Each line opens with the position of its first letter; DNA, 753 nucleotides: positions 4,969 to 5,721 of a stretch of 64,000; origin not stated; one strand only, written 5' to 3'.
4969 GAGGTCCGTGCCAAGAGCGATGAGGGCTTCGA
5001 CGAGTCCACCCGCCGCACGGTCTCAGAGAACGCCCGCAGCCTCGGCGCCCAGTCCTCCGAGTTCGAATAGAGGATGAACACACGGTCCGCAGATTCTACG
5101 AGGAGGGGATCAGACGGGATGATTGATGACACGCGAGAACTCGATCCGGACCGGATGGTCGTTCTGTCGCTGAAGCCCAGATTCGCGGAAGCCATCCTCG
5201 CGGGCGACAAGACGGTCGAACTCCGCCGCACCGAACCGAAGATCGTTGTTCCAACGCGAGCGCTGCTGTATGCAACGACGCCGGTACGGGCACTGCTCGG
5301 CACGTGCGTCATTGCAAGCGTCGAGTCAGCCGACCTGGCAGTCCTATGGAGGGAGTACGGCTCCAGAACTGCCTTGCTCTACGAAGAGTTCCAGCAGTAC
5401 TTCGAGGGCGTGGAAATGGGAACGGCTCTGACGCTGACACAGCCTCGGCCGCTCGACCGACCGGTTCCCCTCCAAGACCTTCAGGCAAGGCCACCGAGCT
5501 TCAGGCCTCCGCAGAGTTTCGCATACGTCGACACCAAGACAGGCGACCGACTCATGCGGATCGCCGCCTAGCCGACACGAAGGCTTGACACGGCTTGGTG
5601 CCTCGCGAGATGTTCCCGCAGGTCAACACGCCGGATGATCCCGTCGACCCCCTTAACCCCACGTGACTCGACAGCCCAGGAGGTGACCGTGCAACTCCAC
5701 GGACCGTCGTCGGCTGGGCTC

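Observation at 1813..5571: Orphan HEPN-DUF499 ATPase plus ASCH protein: candidate two-gene defence module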

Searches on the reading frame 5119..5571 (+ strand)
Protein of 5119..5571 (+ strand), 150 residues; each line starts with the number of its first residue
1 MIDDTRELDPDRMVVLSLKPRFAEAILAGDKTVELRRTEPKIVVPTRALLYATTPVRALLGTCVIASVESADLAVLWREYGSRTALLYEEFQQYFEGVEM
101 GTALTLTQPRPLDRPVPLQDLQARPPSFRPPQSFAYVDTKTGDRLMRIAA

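Call 3: search_protein_families(library=pfam, proteins=[window:5119-5571:+], max_evalue=0.01)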
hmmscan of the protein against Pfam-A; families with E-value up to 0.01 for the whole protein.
window:5119-5571:+ (150 aa): 1 family
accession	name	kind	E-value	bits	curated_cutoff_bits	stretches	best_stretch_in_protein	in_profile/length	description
PF04266.20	ASCH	-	1.1e-05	26.5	21.2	1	16-90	1-79/103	ASCH domain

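Call 4: search_protein_families(library=padloc, proteins=[window:5119-5571:+], max_evalue=0.01)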
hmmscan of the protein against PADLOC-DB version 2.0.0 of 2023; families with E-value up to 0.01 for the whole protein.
window:5119-5571:+ (150 aa): 3 families
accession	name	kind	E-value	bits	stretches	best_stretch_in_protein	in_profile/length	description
PDLC04425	PDC-M11B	-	2.3e-28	97.3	1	14-141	3-126/132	-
PDLC04424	PDC-M11B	-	3.1e-26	90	1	11-143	7-135/142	-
PDLC04423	PDC-M11B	-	1.3e-13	49.3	1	16-141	1-122/164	-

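Call 5: search_protein_families(library=ncbifam, proteins=[window:5119-5571:+], max_evalue=0.01)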
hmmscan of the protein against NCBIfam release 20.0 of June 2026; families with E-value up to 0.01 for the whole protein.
window:5119-5571:+ (150 aa): 1 family
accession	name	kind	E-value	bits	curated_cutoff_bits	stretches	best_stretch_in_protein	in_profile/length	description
NF008917.0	PRK12279.1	equivalog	3.7e-08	33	526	1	11-107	188-284/311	50S ribosomal protein L22/unknown domain fusion protein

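Call 23: find_homologous_proteins(query=window:5119-5571:+, max_evalue=0.001)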
Query window:5119-5571:+ (150 aa): 443 proteins with E <= 0.001 among 614 candidates; the best 120 are listed.
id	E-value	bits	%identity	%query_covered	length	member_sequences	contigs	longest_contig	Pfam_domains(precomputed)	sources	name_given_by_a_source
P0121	7.1e-80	284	89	98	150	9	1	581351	PF04266.21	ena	-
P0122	6.1e-78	278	87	100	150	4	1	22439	PF04266.21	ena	-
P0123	4.3e-77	275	85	100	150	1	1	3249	PF04266.21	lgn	-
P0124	2.2e-76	272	85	100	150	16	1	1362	PF04266.21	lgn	-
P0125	3.6e-76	272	85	100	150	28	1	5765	PF04266.21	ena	-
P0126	5.4e-75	268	83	100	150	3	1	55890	PF04266.21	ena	-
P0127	1.1e-74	267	83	100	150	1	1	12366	PF04266.21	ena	-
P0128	1.3e-74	267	84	98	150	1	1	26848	PF04266.21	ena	-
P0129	6.2e-74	265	83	100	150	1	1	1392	PF04266.21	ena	-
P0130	2.3e-73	263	81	100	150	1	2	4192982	PF04266.21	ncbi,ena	-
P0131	2.9e-73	262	81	100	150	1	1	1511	PF04266.21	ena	-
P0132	1.0e-72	261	81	100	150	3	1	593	PF04266.21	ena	-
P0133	1.2e-72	260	82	100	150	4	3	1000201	PF04266.21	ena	-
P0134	6.1e-72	258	79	100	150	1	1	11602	PF04266.21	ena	-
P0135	8.3e-72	258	81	100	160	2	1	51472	-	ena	-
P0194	1.3e-66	241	75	100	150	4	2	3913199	PF04266.21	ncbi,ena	-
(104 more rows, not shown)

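Call 24: find_encoding_contigs(protein=P0121, flank=8000, max_places=2)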
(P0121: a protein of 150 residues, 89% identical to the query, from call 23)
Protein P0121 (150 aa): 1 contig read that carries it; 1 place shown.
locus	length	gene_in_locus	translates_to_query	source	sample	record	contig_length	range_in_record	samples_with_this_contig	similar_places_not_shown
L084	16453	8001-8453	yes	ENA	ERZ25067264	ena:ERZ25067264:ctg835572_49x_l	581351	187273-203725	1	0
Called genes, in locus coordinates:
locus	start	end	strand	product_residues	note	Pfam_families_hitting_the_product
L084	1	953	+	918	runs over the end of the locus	PF06634:DUF1156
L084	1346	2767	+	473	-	-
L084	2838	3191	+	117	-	-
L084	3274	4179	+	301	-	-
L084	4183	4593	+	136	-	PF01850:PIN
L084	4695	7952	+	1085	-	PF18731:HEPN_Swt1, PF04465:DUF499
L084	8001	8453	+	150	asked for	PF04266:ASCH (weak)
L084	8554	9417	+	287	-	PF00561:Abhydrolase_1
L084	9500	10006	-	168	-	PF00583:Acetyltransf_1, PF13508:Acetyltransf_7, PF13673:Acetyltransf_10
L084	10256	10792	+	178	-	PF08002:DUF1697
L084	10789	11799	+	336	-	PF00355:Rieske, PF19298:KshA_C (faint), PF19112:VanA_C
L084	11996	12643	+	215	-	PF03473:MOSC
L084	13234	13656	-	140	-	-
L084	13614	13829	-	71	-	-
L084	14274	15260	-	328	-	PF02653:BPD_transp_2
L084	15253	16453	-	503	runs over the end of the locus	PF13191:AAA_16 (weak), PF00005:ABC_tran, PF13304:AAA_21 (faint), PF13558:SbcC_Walker_B (faint), PF00005:ABC_tran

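Call 25: find_encoding_contigs(protein=P0130, flank=8000, max_places=2)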
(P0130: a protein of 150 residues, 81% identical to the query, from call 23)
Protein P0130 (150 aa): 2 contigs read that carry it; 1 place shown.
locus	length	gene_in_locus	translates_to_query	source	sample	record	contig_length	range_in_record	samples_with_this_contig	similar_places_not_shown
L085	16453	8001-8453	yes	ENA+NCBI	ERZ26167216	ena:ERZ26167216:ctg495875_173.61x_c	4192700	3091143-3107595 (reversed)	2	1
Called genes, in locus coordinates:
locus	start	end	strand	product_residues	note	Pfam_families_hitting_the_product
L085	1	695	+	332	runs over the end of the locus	-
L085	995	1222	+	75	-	-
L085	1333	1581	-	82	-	-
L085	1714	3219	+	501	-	PF22784:PTP-SAK, PF22785:Tc-R-P, PF00782:DSPc, PF22741:PTP-NADK, PF00102:Y_phosphatase (weak), PF03747:ADP_ribosyl_GH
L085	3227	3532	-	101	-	PF13560:HTH_31, PF01381:HTH_3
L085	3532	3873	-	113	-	PF05973:Gp49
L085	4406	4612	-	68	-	-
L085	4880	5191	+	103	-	-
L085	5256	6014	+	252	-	PF01396:Zn_ribbon_Top1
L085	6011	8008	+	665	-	PF00583:Acetyltransf_1 (faint), PF13508:Acetyltransf_7 (faint), PF13673:Acetyltransf_10, PF13470:PIN_3 (weak)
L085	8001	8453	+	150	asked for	PF04266:ASCH (faint)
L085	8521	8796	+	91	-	-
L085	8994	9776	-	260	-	PF08861:DUF1828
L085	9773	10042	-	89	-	-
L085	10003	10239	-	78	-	-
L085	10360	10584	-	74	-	-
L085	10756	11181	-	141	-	-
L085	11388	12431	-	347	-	-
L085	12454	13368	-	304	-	PF00106:adh_short, PF08659:KR, PF13561:adh_short_C2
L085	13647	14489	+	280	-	PF00561:Abhydrolase_1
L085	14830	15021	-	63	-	-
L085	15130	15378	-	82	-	-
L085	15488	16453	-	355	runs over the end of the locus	PF00355:Rieske, PF19112:VanA_C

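Call 26: find_encoding_contigs(protein=P0194, flank=8000, max_places=2)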
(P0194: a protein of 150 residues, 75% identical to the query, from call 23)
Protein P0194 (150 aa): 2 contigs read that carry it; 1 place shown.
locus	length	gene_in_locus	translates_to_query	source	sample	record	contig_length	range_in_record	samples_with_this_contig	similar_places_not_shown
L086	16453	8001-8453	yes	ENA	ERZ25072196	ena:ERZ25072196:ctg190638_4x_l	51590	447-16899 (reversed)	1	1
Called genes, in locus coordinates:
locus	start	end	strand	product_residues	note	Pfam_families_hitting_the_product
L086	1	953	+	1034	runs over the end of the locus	PF00271:Helicase_C (weak)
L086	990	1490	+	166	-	-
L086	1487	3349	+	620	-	PF09369:MZB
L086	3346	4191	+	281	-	PF13091:PLDc_2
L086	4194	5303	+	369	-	-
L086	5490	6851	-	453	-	PF13701:DDE_Tnp_1_4, PF01609:DDE_Tnp_1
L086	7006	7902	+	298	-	-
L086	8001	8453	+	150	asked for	PF04266:ASCH (weak)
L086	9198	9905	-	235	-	PF02585:PIG-L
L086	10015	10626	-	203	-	-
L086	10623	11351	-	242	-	-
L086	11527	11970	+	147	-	-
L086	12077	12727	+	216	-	PF00702:Hydrolase, PF13344:Hydrolase_6 (faint), PF13419:HAD_2, PF13242:Hydrolase_like (weak)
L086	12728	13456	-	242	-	PF02585:PIG-L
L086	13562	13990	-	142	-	-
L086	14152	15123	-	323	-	PF01738:DLH, PF00326:Peptidase_S9 (faint)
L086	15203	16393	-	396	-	PF07690:MFS_1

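Call 27: search_protein_families(library=padloc, proteins=[L086:7006-7902:+, L085:6011-8008:+, L085:8521-8796:+, L086:4194-5303:+, L084:1346-2767:+, L084:3274-4179:+, L084:2838-3191:+, L085:5256-6014:+], max_evalue=0.01)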
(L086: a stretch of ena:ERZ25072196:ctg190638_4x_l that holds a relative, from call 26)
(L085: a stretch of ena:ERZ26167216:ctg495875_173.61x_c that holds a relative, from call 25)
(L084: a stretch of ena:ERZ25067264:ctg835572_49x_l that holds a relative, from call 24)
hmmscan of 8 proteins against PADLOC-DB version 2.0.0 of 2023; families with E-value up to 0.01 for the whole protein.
L086:7006-7902:+ (298 aa): 0 families

L085:6011-8008:+ (665 aa): 1 family
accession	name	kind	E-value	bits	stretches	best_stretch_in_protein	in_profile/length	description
PDLC04421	PDC-M11A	-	1.1e-05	22.3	1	162-281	4-128/486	-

L085:8521-8796:+ (91 aa): 0 families

L086:4194-5303:+ (369 aa): 0 families

L084:1346-2767:+ (473 aa): 0 families

L084:3274-4179:+ (301 aa): 3 families
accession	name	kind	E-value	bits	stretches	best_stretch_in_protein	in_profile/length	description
PDLC04575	PDC-M32A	-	4e-11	40.6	1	52-254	53-255/375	-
PDLC04574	PDC-M32A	-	7.5e-09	33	1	52-253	54-255/376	-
PDLC04576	PDC-M32A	-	0.0068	13.2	1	30-164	33-168/375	-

L084:2838-3191:+ (117 aa): 2 families
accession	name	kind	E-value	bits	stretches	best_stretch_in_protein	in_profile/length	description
PDLC00660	HmaB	-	2e-16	57.1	1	2-101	862-962/967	DNA-adenine methylase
PDLC00661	HmaB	-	1.3e-14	51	1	2-98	868-964/973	DNA-adenine methylase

L085:5256-6014:+ (252 aa): 0 families

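Call 28: search_protein_families(library=pfam, proteins=[L086:7006-7902:+, L085:6011-8008:+, L084:1346-2767:+, L084:3274-4179:+, L084:2838-3191:+], max_evalue=0.01)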
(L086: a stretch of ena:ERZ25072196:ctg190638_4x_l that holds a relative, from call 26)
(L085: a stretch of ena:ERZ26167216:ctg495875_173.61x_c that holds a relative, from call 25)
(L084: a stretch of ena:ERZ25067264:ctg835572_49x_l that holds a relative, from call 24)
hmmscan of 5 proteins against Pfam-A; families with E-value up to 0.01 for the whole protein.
L086:7006-7902:+ (298 aa): 0 families

L085:6011-8008:+ (665 aa): 6 families
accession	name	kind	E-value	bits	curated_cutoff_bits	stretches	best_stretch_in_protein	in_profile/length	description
PF13673.13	Acetyltransf_10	-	7.8e-08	32.8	23.6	1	39-125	29-112/128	Acetyltransferase (GNAT) domain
PF13470.12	PIN_3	-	1.1e-06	29.9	27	1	161-271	2-114/115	PIN domain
PF13508.13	Acetyltransf_7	-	6.3e-06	26.9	27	1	41-121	3-83/84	Acetyltransferase (GNAT) domain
PF00583.31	Acetyltransf_1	-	8.9e-06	26.4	20.7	1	39-120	31-116/116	Acetyltransferase (GNAT) family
PF01850.27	PIN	-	0.00014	22.9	23.6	1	162-275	2-116/120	PIN domain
PF14542.12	Acetyltransf_CG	-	0.00029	21.3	30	1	47-94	6-52/80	GCN5-related N-acetyl-transferase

L084:1346-2767:+ (473 aa): 0 families

L084:3274-4179:+ (301 aa): 0 families

L084:2838-3191:+ (117 aa): 0 families

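Call 32: search_solved_structures(query=window:5119-5571:+, max_evalue=1)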
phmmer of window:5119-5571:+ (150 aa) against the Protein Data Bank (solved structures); distinct sequences matched with E-value up to 1: 4.
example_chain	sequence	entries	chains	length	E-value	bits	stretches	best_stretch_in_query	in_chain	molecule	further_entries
5guq_A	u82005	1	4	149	3.6e-25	91.8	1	10-146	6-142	Helix-turn-helix domain-containing protein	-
5gus_A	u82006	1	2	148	3.6e-25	91.8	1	10-146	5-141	Helix-turn-helix domain-containing protein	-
5y6c_A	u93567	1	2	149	9.4e-25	90.5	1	10-146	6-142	Helix-turn-helix domain-containing protein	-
5y6b_A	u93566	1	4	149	1.3e-24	90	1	10-146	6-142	Helix-turn-helix domain-containing protein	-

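Call 34: search_solved_structures(query=window:5119-5571:+, max_evalue=1, show_alignments=1)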
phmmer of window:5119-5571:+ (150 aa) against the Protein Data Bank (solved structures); distinct sequences matched with E-value up to 1: 4.
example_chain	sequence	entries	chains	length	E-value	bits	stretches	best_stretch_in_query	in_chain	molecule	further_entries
5guq_A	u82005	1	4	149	3.6e-25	91.8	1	10-146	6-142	Helix-turn-helix domain-containing protein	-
5gus_A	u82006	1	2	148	3.6e-25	91.8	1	10-146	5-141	Helix-turn-helix domain-containing protein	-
5y6c_A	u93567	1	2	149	9.4e-25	90.5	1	10-146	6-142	Helix-turn-helix domain-containing protein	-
5y6b_A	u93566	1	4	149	1.3e-24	90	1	10-146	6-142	Helix-turn-helix domain-containing protein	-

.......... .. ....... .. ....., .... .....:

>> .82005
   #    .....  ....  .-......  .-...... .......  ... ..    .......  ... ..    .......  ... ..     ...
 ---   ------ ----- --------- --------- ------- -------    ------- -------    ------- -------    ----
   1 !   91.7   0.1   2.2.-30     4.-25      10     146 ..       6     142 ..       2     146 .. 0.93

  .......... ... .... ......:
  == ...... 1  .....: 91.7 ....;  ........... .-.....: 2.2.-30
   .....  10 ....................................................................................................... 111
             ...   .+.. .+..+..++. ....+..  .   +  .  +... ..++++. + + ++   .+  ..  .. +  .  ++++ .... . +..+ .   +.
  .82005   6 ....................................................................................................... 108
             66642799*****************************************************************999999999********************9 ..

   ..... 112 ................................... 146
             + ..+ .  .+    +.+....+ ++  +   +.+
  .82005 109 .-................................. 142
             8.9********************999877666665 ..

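Call 38: find_related_loci(query=A1, collection=metagenome_contigs, flank=8000)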
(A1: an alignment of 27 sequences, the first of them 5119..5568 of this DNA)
Query A1 (150 aa) in metagenome_contigs; peptide patterns used: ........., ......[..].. (x = any residue, [..] = any of these).
52 stretches matched a pattern; 21 encode a relative of the query (tblastn E <= 1e-3); 21 distinct loci.
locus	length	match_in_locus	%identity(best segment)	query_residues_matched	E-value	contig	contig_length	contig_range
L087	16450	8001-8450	77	1-150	3e-75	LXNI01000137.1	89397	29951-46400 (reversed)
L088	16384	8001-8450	75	1-150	3e-73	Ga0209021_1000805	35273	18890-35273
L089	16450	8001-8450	75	1-150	3e-73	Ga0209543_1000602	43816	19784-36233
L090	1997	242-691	75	1-150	1e-74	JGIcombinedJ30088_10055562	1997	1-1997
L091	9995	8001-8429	77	8-150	3e-71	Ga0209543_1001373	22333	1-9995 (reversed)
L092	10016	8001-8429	77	8-150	3e-71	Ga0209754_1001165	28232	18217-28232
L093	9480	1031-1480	74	1-150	8e-71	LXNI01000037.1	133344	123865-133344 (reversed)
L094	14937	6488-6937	74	1-150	3e-70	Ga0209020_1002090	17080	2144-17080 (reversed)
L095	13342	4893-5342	74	1-150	3e-70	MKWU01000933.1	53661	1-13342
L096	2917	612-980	76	1-124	2e-57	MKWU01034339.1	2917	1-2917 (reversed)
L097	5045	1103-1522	53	6-146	6e-39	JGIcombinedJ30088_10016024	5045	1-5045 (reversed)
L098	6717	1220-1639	53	6-146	6e-39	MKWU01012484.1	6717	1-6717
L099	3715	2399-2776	38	12-137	2e-24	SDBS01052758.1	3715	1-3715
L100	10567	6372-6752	42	10-137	8e-24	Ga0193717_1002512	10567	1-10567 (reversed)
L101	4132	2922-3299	37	12-137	9e-24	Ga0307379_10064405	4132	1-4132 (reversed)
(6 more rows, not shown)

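Call 39: find_related_loci(query=A1, collection=viral_contigs, flank=8000)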
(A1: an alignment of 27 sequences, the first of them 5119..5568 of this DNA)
Query A1 (150 aa) in viral_contigs; peptide patterns used: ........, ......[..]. (x = any residue, [..] = any of these).
12 stretches matched a pattern, but none encodes a relative of the query by tblastn (E <= 1e-3).

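Call 47: search_protein_families(library=padloc, proteins=[L100:4169-6217:+, L099:315-2378:+, L101:838-2787:+, L088:6014-8005:+, L093:124-1035:+], max_evalue=0.01)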
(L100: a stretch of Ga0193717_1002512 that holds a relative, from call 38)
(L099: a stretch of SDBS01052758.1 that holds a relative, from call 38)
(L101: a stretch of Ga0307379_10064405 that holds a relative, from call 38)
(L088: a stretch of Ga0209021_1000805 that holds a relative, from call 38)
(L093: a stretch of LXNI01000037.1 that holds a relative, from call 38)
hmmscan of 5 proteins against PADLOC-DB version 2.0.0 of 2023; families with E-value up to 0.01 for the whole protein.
L100:4169-6217:+ (683 aa): 1 family
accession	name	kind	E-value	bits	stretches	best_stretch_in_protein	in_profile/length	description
PDLC04421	PDC-M11A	-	3.9e-05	20.6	1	165-288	5-122/486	-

L099:315-2378:+ (688 aa): 2 families
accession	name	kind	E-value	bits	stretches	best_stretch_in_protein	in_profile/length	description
PDLC04421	PDC-M11A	-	6.9e-16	56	2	158-304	3-147/486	-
PDLC04422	PDC-M11A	-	3.8e-06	24.1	0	505-683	316-492/501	-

L101:838-2787:+ (650 aa): 3 families
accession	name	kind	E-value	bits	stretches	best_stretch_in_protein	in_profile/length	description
PDLC04421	PDC-M11A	-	1.3e-15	55.1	2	158-313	3-156/486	-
PDLC04422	PDC-M11A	-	1.3e-05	22.3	1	158-282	3-124/501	-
PDLC04417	PDC-M11A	-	0.00021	18.4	0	158-303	3-142/501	-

L088:6014-8005:+ (664 aa): 1 family
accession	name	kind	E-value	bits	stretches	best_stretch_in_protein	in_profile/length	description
PDLC04421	PDC-M11A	-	0.0083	12.9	0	162-302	4-147/486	-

L093:124-1035:+ (304 aa): 1 family
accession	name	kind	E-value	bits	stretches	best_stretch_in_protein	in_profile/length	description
PDLC04421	PDC-M11A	-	0.0075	13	1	123-264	318-452/486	-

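Call 51: search_protein_families(library=pfam, proteins=[L099:315-2378:+, L101:838-2787:+, L100:4169-6217:+, L085:6011-8008:+, L088:6014-8005:+], max_evalue=1)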
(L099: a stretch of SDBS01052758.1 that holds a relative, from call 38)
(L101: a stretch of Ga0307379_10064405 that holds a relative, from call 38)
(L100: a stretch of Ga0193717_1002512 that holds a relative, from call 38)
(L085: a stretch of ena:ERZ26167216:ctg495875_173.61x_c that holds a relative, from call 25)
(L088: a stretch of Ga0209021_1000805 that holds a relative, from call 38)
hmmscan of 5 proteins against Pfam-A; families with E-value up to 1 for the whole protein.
L099:315-2378:+ (688 aa): 9 families
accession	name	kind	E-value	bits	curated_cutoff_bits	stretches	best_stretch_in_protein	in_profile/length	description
PF00583.31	Acetyltransf_1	-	2.7e-08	34.5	20.7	1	37-91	32-86/116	Acetyltransferase (GNAT) family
PF13470.12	PIN_3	-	2.1e-07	32.2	27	1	158-273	2-114/115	PIN domain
PF13508.13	Acetyltransf_7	-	2.8e-07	31.2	27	1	41-118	5-82/84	Acetyltransferase (GNAT) domain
PF13673.13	Acetyltransf_10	-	4.4e-05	23.9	23.6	1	48-92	38-79/128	Acetyltransferase (GNAT) domain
PF14542.12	Acetyltransf_CG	-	0.00018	22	30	1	49-89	8-49/80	GCN5-related N-acetyl-transferase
PF01850.27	PIN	-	0.00099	20.2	23.6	1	158-275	1-114/120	PIN domain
PF19908.4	DUF6381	-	0.11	12.7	26.6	1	202-223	25-46/62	Family of unknown function (DUF6381)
PF19915.4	bpX0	-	0.23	12.2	27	0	197-263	50-119/161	MoxR-vWA-beta-propeller ternary system domain bpX0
PF17013.11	Acetyltransf_15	-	0.35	10.7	35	1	34-86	41-94/210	Putative acetyl-transferase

L101:838-2787:+ (650 aa): 9 families
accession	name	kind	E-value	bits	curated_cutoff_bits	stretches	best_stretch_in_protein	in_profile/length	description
PF00583.31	Acetyltransf_1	-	1.2e-09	38.9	20.7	1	37-96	32-91/116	Acetyltransferase (GNAT) family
PF13508.13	Acetyltransf_7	-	3e-08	34.4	27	1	41-118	5-82/84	Acetyltransferase (GNAT) domain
PF13470.12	PIN_3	-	5e-08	34.2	27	1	158-273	2-114/115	PIN domain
PF13673.13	Acetyltransf_10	-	2.2e-05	24.9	23.6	1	48-93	38-80/128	Acetyltransferase (GNAT) domain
PF14542.12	Acetyltransf_CG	-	0.00033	21.2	30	1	49-89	8-49/80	GCN5-related N-acetyl-transferase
PF16289.11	PIN_12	-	0.018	15.9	32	1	158-234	1-76/172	PIN domain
PF19908.4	DUF6381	-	0.062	13.5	26.6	1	202-223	25-46/62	Family of unknown function (DUF6381)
PF13302.13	Acetyltransf_3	-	0.069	14.3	25.4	0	348-387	37-78/138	Acetyltransferase (GNAT) domain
PF17013.11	Acetyltransf_15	-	0.32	10.8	35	1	36-86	43-94/210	Putative acetyl-transferase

L100:4169-6217:+ (683 aa): 4 families
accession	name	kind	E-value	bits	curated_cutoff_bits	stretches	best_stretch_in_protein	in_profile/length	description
PF00583.31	Acetyltransf_1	-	7.4e-08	33.1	20.7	1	40-122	31-116/116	Acetyltransferase (GNAT) family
PF13508.13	Acetyltransf_7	-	1.3e-06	29.1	27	1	47-123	8-83/84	Acetyltransferase (GNAT) domain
PF13673.13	Acetyltransf_10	-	9.3e-06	26.1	23.6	1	52-128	39-113/128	Acetyltransferase (GNAT) domain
PF14542.12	Acetyltransf_CG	-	0.0017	18.9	30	1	54-100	10-57/80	GCN5-related N-acetyl-transferase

L085:6011-8008:+ (665 aa): 7 families
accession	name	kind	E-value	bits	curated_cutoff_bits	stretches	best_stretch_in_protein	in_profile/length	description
PF13673.13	Acetyltransf_10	-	7.8e-08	32.8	23.6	1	39-125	29-112/128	Acetyltransferase (GNAT) domain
PF13470.12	PIN_3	-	1.1e-06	29.9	27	1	161-271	2-114/115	PIN domain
PF13508.13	Acetyltransf_7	-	6.3e-06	26.9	27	1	41-121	3-83/84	Acetyltransferase (GNAT) domain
PF00583.31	Acetyltransf_1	-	8.9e-06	26.4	20.7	1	39-120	31-116/116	Acetyltransferase (GNAT) family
PF01850.27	PIN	-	0.00014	22.9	23.6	1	162-275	2-116/120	PIN domain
PF14542.12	Acetyltransf_CG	-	0.00029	21.3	30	1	47-94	6-52/80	GCN5-related N-acetyl-transferase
PF24254.1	DUF7455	-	0.32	11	27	1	326-349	21-43/54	Domain of unknown function (DUF7455)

L088:6014-8005:+ (664 aa): 6 families
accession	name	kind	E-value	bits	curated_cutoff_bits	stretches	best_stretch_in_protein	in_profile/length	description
PF00583.31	Acetyltransf_1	-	2.2e-08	34.8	20.7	1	35-120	25-116/116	Acetyltransferase (GNAT) family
PF13673.13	Acetyltransf_10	-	3.8e-08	33.8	23.6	1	40-125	30-112/128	Acetyltransferase (GNAT) domain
PF13508.13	Acetyltransf_7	-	3.6e-07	30.9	27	1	41-121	3-83/84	Acetyltransferase (GNAT) domain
PF14542.12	Acetyltransf_CG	-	0.00016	22.2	30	1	47-94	6-52/80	GCN5-related N-acetyl-transferase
PF13470.12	PIN_3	-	0.026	15.8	27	1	161-270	2-113/115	PIN domain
PF01850.27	PIN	-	0.15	13.1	23.6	1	162-273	2-114/120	PIN domain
